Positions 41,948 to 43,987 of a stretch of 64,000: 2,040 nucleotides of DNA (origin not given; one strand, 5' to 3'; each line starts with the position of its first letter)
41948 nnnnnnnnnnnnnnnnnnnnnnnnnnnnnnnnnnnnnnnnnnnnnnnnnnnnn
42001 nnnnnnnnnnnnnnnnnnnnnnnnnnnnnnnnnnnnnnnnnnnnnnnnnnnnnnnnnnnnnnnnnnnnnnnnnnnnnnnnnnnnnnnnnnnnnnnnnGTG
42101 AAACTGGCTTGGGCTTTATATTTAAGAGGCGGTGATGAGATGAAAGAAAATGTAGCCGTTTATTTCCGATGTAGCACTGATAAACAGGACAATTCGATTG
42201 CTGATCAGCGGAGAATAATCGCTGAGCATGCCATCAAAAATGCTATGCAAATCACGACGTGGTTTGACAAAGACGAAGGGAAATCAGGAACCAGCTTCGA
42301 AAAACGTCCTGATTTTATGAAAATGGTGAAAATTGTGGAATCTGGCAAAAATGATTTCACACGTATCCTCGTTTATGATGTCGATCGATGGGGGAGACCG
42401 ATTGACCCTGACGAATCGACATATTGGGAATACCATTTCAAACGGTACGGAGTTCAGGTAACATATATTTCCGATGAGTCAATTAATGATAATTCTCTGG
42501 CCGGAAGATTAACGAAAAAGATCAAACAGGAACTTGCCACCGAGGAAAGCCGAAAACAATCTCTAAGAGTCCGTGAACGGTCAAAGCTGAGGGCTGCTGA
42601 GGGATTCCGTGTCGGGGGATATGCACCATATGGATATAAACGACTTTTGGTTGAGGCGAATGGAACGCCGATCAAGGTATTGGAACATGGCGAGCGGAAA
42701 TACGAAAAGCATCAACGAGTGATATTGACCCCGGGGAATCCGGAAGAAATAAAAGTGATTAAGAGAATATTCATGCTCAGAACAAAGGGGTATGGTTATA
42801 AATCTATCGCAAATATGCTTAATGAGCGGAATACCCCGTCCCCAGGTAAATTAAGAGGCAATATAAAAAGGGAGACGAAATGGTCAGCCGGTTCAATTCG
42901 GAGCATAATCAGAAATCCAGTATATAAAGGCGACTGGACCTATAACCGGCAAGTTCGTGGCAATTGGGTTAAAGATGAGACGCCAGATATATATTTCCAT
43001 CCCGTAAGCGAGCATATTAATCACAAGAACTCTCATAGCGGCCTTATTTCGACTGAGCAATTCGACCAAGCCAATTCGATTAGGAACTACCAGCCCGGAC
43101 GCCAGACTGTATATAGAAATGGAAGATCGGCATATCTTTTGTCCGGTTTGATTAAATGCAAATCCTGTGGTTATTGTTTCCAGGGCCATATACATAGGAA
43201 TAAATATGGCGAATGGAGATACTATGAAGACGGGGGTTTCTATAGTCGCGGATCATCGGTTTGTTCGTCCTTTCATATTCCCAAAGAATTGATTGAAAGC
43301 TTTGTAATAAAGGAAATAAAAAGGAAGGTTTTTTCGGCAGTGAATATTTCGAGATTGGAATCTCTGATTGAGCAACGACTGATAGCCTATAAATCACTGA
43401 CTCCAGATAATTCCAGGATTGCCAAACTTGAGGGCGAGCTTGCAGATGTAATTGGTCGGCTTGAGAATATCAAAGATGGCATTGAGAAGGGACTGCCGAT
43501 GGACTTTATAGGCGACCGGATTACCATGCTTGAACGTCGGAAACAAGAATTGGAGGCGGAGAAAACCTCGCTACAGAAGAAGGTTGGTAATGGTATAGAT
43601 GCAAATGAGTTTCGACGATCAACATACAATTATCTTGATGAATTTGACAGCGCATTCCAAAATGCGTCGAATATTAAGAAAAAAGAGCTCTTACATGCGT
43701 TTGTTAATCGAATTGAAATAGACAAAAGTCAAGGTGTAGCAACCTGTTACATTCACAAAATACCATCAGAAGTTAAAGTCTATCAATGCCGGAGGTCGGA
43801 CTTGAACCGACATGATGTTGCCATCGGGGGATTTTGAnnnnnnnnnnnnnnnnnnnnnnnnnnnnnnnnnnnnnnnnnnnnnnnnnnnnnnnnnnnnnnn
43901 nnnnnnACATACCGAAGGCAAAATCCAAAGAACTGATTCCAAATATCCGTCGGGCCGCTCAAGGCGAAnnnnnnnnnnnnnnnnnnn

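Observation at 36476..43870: Second stacked element made almost entirely of unknown genes, ending in a large serine recombinase at tRNA-Leu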

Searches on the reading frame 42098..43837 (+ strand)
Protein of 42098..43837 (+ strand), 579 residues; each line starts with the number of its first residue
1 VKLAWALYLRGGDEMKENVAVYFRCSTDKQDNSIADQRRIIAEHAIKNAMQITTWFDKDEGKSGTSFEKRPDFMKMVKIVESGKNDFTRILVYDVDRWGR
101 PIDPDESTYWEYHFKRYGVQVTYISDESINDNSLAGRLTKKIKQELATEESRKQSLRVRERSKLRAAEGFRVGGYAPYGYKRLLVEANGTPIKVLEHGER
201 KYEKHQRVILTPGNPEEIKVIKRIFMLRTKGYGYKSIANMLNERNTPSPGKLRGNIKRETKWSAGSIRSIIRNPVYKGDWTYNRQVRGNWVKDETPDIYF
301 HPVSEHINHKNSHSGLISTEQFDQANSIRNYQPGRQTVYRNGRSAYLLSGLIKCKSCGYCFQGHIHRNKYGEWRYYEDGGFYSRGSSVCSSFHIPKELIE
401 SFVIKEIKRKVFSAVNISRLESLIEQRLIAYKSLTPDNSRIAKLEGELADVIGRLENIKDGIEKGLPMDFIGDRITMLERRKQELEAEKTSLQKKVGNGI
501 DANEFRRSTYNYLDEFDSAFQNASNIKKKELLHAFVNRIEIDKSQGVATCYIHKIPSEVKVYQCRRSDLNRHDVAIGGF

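Call 8: search_protein_families(library=pfam, proteins=[window:42098-43837:+], max_evalue=0.1)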
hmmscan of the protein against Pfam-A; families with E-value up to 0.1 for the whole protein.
window:42098-43837:+ (579 aa): 4 families
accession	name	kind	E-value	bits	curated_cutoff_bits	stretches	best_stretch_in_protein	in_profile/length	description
PF00239.26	Resolvase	-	1.9e-21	77.1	23.3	1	19-169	1-143/145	Resolvase, N terminal domain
PF07508.19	Recombinase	-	3e-21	76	21.1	1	215-329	1-99/102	Recombinase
PF13408.12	Zn_ribbon_recom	-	8.9e-09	36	25.3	1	347-408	1-58/58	Recombinase zinc beta ribbon domain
PF23991.1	DUF7310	-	0.0095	16.8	40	1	440-498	4-62/83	Coiled-coil region of unknown function (DUF7310)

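Call 13: search_protein_families(library=phrogs, proteins=[window:42140-43837:+], max_evalue=0.01)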
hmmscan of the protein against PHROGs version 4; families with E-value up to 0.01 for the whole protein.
window:42140-43837:+ (565 aa): 3 families
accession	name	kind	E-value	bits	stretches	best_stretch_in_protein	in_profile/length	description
phrog_95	-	integration and excision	2e-84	285.4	1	2-534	87-562/651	integrase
phrog_125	-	DNA, RNA and nucleotide metabolism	2.1e-23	84.2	1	2-314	19-247/254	DNA invertase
phrog_6620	-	integration and excision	0.0063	17.1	0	3-86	56-133/201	transposase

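Call 33: find_encoding_contigs(protein=window:42140-43837:+, flank=10000, max_places=10)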
Protein window:42140-43837:+ (565 aa): 2 contigs read that carry it; 2 places shown.
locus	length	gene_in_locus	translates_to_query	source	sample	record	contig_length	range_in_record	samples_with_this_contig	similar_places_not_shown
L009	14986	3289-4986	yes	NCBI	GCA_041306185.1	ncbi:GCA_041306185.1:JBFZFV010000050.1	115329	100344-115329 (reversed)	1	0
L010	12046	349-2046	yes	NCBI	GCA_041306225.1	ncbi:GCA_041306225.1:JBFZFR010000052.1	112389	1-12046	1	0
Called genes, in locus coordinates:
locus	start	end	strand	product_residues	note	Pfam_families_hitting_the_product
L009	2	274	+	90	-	?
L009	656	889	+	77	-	PF18903:DUF5659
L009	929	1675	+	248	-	PF08708:PriCT_1 (weak), PF13730:HTH_36 (weak)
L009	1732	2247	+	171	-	-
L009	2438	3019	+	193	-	-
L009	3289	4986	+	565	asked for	PF00239:Resolvase, PF07508:Recombinase, PF13408:Zn_ribbon_recom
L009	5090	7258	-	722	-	PF00912:Transgly, PF00905:Transpeptidase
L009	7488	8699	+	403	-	PF00579:tRNA-synt_1b, PF22421:SYY_C-terminal, PF01479:S4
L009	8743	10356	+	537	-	PF25063:ARM_TT21_C (faint), PF00515:TPR_1 (faint), PF07719:TPR_2 (faint), PF12895:ANAPC3 (faint), PF13181:TPR_8 (faint), PF13371:TPR_9 (faint), PF13414:TPR_11 (weak), PF13429:TPR_15, +10 more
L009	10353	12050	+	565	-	PF13205:Big_5, PF09912:DUF2141 (faint)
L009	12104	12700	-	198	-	PF00691:OmpA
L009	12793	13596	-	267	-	PF00528:BPD_transp_1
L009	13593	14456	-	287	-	PF00528:BPD_transp_1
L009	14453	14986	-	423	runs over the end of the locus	PF01547:SBP_bac_1, PF13531:SBP_bac_11 (faint), PF13416:SBP_bac_8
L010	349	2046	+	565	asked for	PF00239:Resolvase, PF07508:Recombinase, PF13408:Zn_ribbon_recom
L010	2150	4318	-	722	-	PF00912:Transgly, PF00905:Transpeptidase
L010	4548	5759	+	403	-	PF00579:tRNA-synt_1b, PF22421:SYY_C-terminal, PF01479:S4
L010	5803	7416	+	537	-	PF25063:ARM_TT21_C (faint), PF00515:TPR_1 (faint), PF07719:TPR_2 (faint), PF12895:ANAPC3 (faint), PF13181:TPR_8 (faint), PF13371:TPR_9 (faint), PF13414:TPR_11 (weak), PF13429:TPR_15, +10 more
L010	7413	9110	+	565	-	PF13205:Big_5, PF09912:DUF2141 (faint)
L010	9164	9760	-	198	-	PF00691:OmpA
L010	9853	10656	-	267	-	PF00528:BPD_transp_1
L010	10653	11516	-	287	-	PF00528:BPD_transp_1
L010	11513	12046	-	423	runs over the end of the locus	PF01547:SBP_bac_1, PF13531:SBP_bac_11 (faint), PF13416:SBP_bac_8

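Call 43: find_related_loci(query=window:42140-43834:+, collection=metagenome_contigs, flank=10000)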
Query window:42140-43834:+ (565 aa) in metagenome_contigs; peptide patterns used: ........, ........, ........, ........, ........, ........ (x = any residue, [..] = any of these).
94 stretches matched a pattern; 8 encode a relative of the query (tblastn E <= 1e-3); 8 distinct loci.
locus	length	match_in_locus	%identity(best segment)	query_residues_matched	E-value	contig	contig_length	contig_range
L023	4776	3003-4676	77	1-558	0e+0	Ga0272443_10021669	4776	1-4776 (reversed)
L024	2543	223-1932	53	1-562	0e+0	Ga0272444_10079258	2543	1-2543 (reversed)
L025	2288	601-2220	52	1-542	0e+0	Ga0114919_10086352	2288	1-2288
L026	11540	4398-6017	52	1-542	3e-179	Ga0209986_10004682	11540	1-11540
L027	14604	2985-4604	51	1-542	2e-175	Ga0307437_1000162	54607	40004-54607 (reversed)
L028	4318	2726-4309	46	1-528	1e-140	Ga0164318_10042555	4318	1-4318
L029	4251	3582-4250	72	1-223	2e-108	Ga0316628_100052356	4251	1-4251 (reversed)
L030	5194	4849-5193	83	1-115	1e-61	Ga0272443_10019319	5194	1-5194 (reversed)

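Call 53: search_protein_families(library=pfam, proteins=[L026:6312-7133:-, L026:7137-8078:-, L026:8140-9003:-, L026:9370-10833:-, L026:820-2049:+, L026:2875-4155:+, L026:77-616:+, L027:1407-2189:+, L027:4938-6311:-, L026:2557-2871:+], max_evalue=0.01)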
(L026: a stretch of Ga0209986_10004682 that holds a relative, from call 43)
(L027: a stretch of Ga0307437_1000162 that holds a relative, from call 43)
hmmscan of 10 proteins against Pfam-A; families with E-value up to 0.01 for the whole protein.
L026:6312-7133:- (273 aa): 0 families

L026:7137-8078:- (313 aa): 4 families
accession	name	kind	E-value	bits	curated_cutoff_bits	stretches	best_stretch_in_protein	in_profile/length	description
PF02195.25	ParB_N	-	3.2e-18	66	26.3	1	5-85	3-84/95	ParB N-terminal domain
PF02637.23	GatB_Yqey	-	0.0022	18.3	27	1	212-260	34-82/148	GatB domain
PF07176.17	DUF1400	-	0.0084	16.8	23.4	0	143-209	33-105/127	Alpha/beta hydrolase of unknown function (DUF1400)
PF02452.23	PemK_toxin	-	0.01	16.5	23.1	0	76-163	25-106/109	PemK-like, MazF-like toxin of type II toxin-antitoxin system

L026:8140-9003:- (287 aa): 1 family
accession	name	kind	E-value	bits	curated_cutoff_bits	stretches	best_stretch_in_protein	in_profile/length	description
PF02086.21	MethyltransfD12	-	3.6e-44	151.8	22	1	30-256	1-240/253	D12 class N6 adenine-specific DNA methyltransferase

L026:9370-10833:- (487 aa): 1 family
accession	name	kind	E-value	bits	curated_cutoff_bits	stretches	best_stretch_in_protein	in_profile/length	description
PF01554.23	MatE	-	2.6e-53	180.4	24.9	2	57-219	1-161/161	MatE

L026:820-2049:+ (409 aa): 0 families

L026:2875-4155:+ (426 aa): 0 families

L026:77-616:+ (179 aa): 0 families

L027:1407-2189:+ (260 aa): 0 families

L027:4938-6311:- (457 aa): 1 family
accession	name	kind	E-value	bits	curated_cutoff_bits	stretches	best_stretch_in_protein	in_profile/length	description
PF01554.23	MatE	-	8.4e-55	185.3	24.9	2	27-189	1-161/161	MatE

L026:2557-2871:+ (104 aa): 0 families

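Call 68: search_protein_families(library=ncbifam, proteins=[window:42140-43837:+], max_evalue=0.01)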
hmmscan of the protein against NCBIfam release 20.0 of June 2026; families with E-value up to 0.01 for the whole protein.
window:42140-43837:+ (565 aa): 6 families
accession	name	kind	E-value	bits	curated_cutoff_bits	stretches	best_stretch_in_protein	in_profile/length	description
NF041201.1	recomb_XisF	equivalog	1.2e-30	106.9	375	1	8-529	4-464/465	fdxN element excision recombinase XisF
NF047343.1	SCCmet_CcrB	equivalog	1.7e-26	93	900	1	2-531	6-496/542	cassette chromosome recombinase CcrB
NF047344.1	SCCmet_CcrA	equivalog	1.8e-17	63.6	700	2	5-167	4-158/442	cassette chromosome recombinase CcrA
NF047347.1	SCCmet_CcrC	equivalog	2.6e-17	62.5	900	2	202-533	181-510/558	cassette chromosome recombinase CcrC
NF033518.0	transpos_IS607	equivalog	0.00012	21.7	110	1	3-115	54-158/187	IS607 family transposase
NF009949.0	PRK13413.1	equivalog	0.00095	18.9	272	1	6-86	3-75/203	master DNA invertase Mpi family serine-type recombinase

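Call 78: search_solved_structures(query=window:42140-43837:+, max_evalue=0.001)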
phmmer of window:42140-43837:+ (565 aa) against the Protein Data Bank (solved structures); distinct sequences matched with E-value up to 0.001: 3.
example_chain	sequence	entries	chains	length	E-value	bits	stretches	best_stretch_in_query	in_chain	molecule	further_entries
3guv_A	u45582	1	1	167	6.8e-08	35.1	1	3-146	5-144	Site-specific recombinase, resolvase family protein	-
3g13_A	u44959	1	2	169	3.3e-07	32.8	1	4-159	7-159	Putative conjugative transposon recombinase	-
2mhc_A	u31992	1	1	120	1.3e-05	27.6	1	6-111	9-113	TnpX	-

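Call 85: search_protein_families(library=pfam, proteins=[L030:786-3149:+, L030:3358-4410:+, L030:4401-4808:+, L029:22-1278:+, L029:1732-3333:+, L023:161-610:+, L023:582-1178:+, L023:2087-2773:+, L029:1476-1748:+, L030:175-435:+], max_evalue=0.01)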
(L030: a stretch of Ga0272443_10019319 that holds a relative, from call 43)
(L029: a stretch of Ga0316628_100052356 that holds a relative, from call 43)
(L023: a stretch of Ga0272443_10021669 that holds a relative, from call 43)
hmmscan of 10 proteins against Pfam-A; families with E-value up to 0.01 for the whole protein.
L030:786-3149:+ (787 aa): 3 families
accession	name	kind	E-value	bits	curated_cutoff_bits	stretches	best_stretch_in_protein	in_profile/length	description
PF08708.16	PriCT_1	-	2.7e-14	52.9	21.1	1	253-316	4-67/67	Primase C terminal 1 (PriCT-1)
PF01896.25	DNA_primase_S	-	4.9e-05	24.2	26.8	0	78-133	1-73/163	DNA primase small subunit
PF21686.3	LigD_Prim-Pol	-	0.0004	20.5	27.4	1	72-154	99-181/254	LigD, primase-polymerase domain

L030:3358-4410:+ (350 aa): 0 families

L030:4401-4808:+ (135 aa): 0 families

L029:22-1278:+ (418 aa): 0 families

L029:1732-3333:+ (533 aa): 0 families

L023:161-610:+ (149 aa): 2 families
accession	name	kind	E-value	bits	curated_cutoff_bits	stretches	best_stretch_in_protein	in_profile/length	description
PF02518.31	HATPase_c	-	2.1e-06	28.6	26.4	1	4-134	16-110/111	Histidine kinase-, DNA gyrase B-, and HSP90-like ATPase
PF13581.12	HATPase_c_2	-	0.008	16.6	27.4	1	3-83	41-107/127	Histidine kinase-like ATPase domain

L023:582-1178:+ (198 aa): 1 family
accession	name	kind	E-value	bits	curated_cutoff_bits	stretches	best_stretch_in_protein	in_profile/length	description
PF01726.22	LexA_DNA_bind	-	0.00059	20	23.7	1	136-169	27-60/65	LexA DNA binding domain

L023:2087-2773:+ (228 aa): 0 families

L029:1476-1748:+ (90 aa): 0 families

L030:175-435:+ (86 aa): 0 families

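Call 92: search_protein_families(library=padloc, proteins=[window:42140-43837:+], max_evalue=0.01)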
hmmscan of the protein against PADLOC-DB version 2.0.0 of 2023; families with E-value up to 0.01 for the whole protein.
window:42140-43837:+ (565 aa): 1 family
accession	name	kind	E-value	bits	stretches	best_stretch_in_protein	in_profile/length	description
PDLC02750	PbeC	-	0.0043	13.7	1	387-522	348-481/629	PbeC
